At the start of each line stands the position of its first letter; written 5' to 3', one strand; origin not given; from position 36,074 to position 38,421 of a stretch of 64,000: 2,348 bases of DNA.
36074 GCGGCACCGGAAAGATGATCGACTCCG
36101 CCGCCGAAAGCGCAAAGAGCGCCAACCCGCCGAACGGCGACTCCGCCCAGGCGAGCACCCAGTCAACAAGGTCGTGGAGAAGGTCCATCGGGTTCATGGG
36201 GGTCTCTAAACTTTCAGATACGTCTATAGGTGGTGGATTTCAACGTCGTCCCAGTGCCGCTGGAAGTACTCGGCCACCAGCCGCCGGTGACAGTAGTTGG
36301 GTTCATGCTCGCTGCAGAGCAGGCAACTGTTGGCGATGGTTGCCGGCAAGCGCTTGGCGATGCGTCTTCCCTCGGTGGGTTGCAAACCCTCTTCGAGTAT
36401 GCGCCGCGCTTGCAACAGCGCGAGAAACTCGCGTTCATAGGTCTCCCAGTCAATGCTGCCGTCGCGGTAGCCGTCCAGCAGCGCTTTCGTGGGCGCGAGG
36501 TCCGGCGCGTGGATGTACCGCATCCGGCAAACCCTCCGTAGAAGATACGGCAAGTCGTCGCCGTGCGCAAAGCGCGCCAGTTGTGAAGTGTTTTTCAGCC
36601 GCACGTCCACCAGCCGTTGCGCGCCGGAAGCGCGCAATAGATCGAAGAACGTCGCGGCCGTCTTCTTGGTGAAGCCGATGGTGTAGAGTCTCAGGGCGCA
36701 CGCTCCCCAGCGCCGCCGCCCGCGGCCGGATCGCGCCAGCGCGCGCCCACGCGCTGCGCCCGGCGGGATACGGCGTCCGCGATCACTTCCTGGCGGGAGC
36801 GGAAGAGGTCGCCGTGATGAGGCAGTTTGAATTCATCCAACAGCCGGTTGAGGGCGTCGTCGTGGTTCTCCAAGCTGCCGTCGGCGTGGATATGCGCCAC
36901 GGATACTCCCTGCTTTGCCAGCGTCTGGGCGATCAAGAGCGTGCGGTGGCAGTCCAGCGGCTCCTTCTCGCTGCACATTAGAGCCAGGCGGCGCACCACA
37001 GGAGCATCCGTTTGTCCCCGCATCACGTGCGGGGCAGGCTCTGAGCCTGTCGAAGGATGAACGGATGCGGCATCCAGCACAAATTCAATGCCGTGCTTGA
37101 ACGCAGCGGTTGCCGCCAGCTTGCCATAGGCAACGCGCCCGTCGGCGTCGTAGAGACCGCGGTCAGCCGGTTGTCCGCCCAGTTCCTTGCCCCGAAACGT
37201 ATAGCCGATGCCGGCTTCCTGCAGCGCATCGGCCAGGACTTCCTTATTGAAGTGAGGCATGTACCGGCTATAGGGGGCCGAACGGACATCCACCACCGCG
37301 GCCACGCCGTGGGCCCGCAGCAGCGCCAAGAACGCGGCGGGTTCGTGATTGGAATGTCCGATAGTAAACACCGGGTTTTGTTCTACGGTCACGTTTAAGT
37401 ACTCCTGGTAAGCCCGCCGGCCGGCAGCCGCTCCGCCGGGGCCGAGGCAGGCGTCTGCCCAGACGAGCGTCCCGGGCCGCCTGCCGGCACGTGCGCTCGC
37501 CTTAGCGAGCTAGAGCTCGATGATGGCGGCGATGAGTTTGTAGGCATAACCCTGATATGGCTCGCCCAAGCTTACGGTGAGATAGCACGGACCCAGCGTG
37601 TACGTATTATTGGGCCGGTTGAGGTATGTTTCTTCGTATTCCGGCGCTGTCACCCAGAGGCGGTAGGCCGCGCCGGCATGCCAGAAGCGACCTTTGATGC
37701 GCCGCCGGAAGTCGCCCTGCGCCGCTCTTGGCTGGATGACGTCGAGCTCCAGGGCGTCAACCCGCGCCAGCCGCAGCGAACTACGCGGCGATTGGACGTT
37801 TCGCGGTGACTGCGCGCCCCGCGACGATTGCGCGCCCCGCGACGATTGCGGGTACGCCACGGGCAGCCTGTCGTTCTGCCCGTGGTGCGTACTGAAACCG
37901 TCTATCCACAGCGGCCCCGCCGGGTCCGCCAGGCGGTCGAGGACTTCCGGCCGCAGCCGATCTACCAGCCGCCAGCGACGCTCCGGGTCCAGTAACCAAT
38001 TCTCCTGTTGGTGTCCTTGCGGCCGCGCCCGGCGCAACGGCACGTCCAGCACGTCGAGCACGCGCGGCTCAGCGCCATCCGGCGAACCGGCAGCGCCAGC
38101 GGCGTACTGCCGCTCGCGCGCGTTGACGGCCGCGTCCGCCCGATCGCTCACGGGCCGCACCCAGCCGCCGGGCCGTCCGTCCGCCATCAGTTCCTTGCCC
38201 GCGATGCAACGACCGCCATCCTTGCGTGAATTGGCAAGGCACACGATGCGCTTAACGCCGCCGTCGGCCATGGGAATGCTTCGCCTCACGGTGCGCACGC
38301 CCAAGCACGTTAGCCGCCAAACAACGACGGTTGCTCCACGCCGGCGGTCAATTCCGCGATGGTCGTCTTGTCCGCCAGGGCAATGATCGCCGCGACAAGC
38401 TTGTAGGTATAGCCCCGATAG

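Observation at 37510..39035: Adjacent paralogs with an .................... N-terminal motif, unrecognised family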

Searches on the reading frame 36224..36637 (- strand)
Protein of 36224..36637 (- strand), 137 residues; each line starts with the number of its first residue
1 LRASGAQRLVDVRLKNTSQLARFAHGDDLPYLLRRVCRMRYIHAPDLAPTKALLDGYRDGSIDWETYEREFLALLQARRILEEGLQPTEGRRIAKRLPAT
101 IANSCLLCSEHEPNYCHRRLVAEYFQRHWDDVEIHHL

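Call 4: search_protein_families(library=pfam, proteins=[window:36224-36637:-], max_evalue=0.1)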
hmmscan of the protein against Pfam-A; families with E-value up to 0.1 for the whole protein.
window:36224-36637:- (137 aa): 2 families
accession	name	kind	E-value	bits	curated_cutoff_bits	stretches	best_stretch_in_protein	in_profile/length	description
PF04343.18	DUF488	-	8.3e-17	62.4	22.2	1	2-124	10-120/121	Domain of unknown function DUF488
PF22751.1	DUF488-N3a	-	2e-10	41.4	27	1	43-127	38-116/118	Active DUF488-N3 subclade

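Call 24: search_protein_families(library=padloc, proteins=[window:36224-36637:-], max_evalue=0.1)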
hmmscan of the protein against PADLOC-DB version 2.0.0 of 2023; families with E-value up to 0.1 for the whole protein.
window:36224-36637:- (137 aa): 4 families
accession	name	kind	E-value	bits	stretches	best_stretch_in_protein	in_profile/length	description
PDLC04658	PDC-M45C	-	4.6e-48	160.7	1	2-137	21-144/145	-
PDLC04505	PDC-M19A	-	2.1e-06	25.4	1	6-136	173-293/294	-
PDLC04657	PDC-M45B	-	0.0011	16.6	1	103-135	110-141/204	-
PDLC04006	PD-Lambda-5_A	-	0.042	10.8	0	57-134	201-271/472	-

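Call 25: search_protein_families(library=ncbifam, proteins=[window:36224-36637:-], max_evalue=0.1)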
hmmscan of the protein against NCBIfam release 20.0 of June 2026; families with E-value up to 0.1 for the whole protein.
window:36224-36637:- (137 aa): 0 families

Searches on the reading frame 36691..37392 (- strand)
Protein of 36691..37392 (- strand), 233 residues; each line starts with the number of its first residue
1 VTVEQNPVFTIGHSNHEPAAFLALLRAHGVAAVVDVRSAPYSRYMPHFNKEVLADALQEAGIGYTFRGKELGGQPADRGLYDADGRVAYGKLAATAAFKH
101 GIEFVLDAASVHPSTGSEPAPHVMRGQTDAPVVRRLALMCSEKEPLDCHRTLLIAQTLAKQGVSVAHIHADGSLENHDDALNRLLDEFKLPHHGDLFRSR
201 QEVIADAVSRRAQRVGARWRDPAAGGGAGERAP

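Call 4: search_protein_families(library=pfam, proteins=[window:36691-37392:-], max_evalue=0.1)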
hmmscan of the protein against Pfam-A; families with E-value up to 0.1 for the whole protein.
window:36691-37392:- (233 aa): 1 family
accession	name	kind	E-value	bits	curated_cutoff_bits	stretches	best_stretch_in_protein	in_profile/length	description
PF04343.18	DUF488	-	3.6e-19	70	22.2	2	20-110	4-97/121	Domain of unknown function DUF488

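Call 24: search_protein_families(library=padloc, proteins=[window:36691-37392:-], max_evalue=0.1)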
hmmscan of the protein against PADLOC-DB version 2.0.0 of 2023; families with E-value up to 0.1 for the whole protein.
window:36691-37392:- (233 aa): 4 families
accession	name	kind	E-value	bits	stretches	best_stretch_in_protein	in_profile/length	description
PDLC04657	PDC-M45B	-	5.3e-68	226.6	2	5-110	3-107/204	-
PDLC04505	PDC-M19A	-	1.1e-12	46.1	2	4-65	147-207/294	-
PDLC04658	PDC-M45C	-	4e-08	31.1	2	133-164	108-138/145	-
PDLC04504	PDC-M19A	-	0.0049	14.3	0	8-66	91-148/234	-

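Call 25: search_protein_families(library=ncbifam, proteins=[window:36691-37392:-], max_evalue=0.1)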
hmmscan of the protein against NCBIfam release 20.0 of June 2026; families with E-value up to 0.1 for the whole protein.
window:36691-37392:- (233 aa): 0 families

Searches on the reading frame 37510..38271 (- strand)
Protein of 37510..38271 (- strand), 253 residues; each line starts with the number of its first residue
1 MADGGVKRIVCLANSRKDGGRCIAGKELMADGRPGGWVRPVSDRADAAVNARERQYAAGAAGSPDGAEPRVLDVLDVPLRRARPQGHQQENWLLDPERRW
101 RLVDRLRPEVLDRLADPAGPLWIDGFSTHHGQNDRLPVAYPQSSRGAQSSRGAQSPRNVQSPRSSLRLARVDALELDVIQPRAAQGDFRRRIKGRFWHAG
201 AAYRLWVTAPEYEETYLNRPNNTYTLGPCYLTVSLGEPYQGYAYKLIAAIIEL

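Call 4: search_protein_families(library=pfam, proteins=[window:37513-38271:-], max_evalue=0.1)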
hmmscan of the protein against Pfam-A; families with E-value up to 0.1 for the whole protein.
seq(253 aa): 1 family
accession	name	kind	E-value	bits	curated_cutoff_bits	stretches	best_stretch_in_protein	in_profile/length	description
PF22557.2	DuOB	-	3.6e-58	197.5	27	1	7-250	1-210/210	Dual OB-containing domain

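Call 24: search_protein_families(library=padloc, proteins=[window:37510-38271:-], max_evalue=0.1)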
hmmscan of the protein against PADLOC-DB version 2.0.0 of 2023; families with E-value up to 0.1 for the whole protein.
window:37510-38271:- (253 aa): 4 families
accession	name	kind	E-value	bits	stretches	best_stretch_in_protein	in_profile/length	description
PDLC04653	PDC-M45A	-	7.6e-75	249.5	1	6-252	4-224/230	-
PDLC04654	PDC-M45A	-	4.2e-51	171.4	1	64-252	9-179/188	-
PDLC04655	PDC-M45A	-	4.9e-34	116.1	1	8-250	91-312/318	-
PDLC04656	PDC-M45A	-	5.5e-23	79.9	1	7-251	2-216/225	-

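Call 25: search_protein_families(library=ncbifam, proteins=[window:37510-38271:-], max_evalue=0.1)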
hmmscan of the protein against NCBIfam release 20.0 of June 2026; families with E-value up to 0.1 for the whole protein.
window:37510-38271:- (253 aa): 0 families

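Call 75: predict_structure(alignment_id=A5)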
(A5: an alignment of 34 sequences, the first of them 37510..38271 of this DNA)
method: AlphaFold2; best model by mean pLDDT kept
length: 253 residues; sequences in the alignment: 34
mean_pLDDT: 90.5   pTM: 0.88
mean pLDDT of the five models: 90.5, 89.7, 88.6, 88.1, 87.5
residues with pLDDT >= 90: 200; 70-90: 29; 50-70: 19; < 50: 5
segments of 3 or more residues with pLDDT < 50: 146-148
pLDDT, mean of each block of 10 residues (from residue 1): 82 92 97 97 95 87 82 97 94 95 95 95 94 91 54 59 93 97 89 97 97 95 98 95 96 96
secondary structure, 60 per line:
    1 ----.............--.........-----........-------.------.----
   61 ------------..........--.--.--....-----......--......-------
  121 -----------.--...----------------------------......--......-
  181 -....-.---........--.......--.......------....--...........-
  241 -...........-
elements in order: E5-17 E20-28 E34-41 E73-82 E91-94 E100-105 H108-113 E135-137 E166-171 E174-179 E191-198 E201-207 H210-216 E223-226 E229-239 E242-252

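Call 77: fold_search(model_id=the predicted structure, library=pdb)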
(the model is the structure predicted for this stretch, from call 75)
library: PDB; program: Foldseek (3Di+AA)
matches with E <= 10: 718; with E <= 0.001: 1
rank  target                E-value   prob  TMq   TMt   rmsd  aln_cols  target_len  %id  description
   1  8d0b_A                9.3e-04  0.84  0.24  0.08  14.0       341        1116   10  Human CST-DNA polymerase alpha/primase preinitiation complex bound to 4xTEL-foldback template (released 2022-06-22)
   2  6w6w_A                3.7e-03  0.77  0.25  0.10  14.0       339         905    8  Cryo-EM structure of CST bound to telomeric single-stranded DNA (released 2020-06-03)
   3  5z7d_C                1.0e-02  0.66  0.20  0.14  15.0       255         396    8  p204HINab-dsDNA complex structure (released 2019-01-30)
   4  4l5t_A                1.7e-02  0.63  0.24  0.29   9.6       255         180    9  Crystal structure of the tetrameric p202 HIN2 (released 2013-07-31)
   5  4l5t_C                3.6e-02  0.69  0.28  0.35   9.2       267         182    7  Crystal structure of the tetrameric p202 HIN2 (released 2013-07-31)
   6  4l5t_D                3.6e-02  0.63  0.28  0.34  10.4       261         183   10  Crystal structure of the tetrameric p202 HIN2 (released 2013-07-31)
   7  8aaj_A                3.6e-02  0.28  0.20  0.17  13.2       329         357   10  Crystal structure of the Pyrococcus abyssi RPA (apo form) (released 2023-05-03)
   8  4l5t_B                4.0e-02  0.66  0.28  0.34   8.9       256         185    7  Crystal structure of the tetrameric p202 HIN2 (released 2013-07-31)
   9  4gop_C                4.6e-02  0.63  0.31  0.21   9.8       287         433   10  Structure and Conformational Change of a Replication Protein A Heterotrimer Bound to ssDNA (released 2012-11-28)
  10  7x5c_MODEL_1_A        5.4e-02  0.77  0.20  0.27   8.2       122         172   11  Solution structure of Tetrahymena p75OB1-p50PBM (released 2022-10-19)
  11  1jmc_A                9.2e-02  0.57  0.34  0.36   9.3       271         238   11  SINGLE STRANDED DNA-BINDING DOMAIN OF HUMAN REPLICATION PROTEIN A BOUND TO SINGLE STRANDED DNA, RPA70 SUBUNIT, RESIDUE (released 1997-10-16)
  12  2cwa                  9.2e-02  0.21  0.20  0.24  18.0       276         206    9  Crystal Structure Of The Single-stranded DNA Binding Protein From Thermus Thermophilus HB8 (released 2005-12-17)
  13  3b6y_A                1.1e-01  0.54  0.30  0.36   9.0       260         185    8  Crystal Structure of the Second HIN-200 Domain of Interferon-Inducible Protein 16 (released 2007-11-13)
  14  5z7d_B                1.2e-01  0.44  0.24  0.16  14.2       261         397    8  p204HINab-dsDNA complex structure (released 2019-01-30)
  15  7pua_CL               1.4e-01  0.44  0.17  0.37   6.3        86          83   12  Middle assembly intermediate of the Trypanosoma brucei mitoribosomal small subunit (released 2022-03-02)
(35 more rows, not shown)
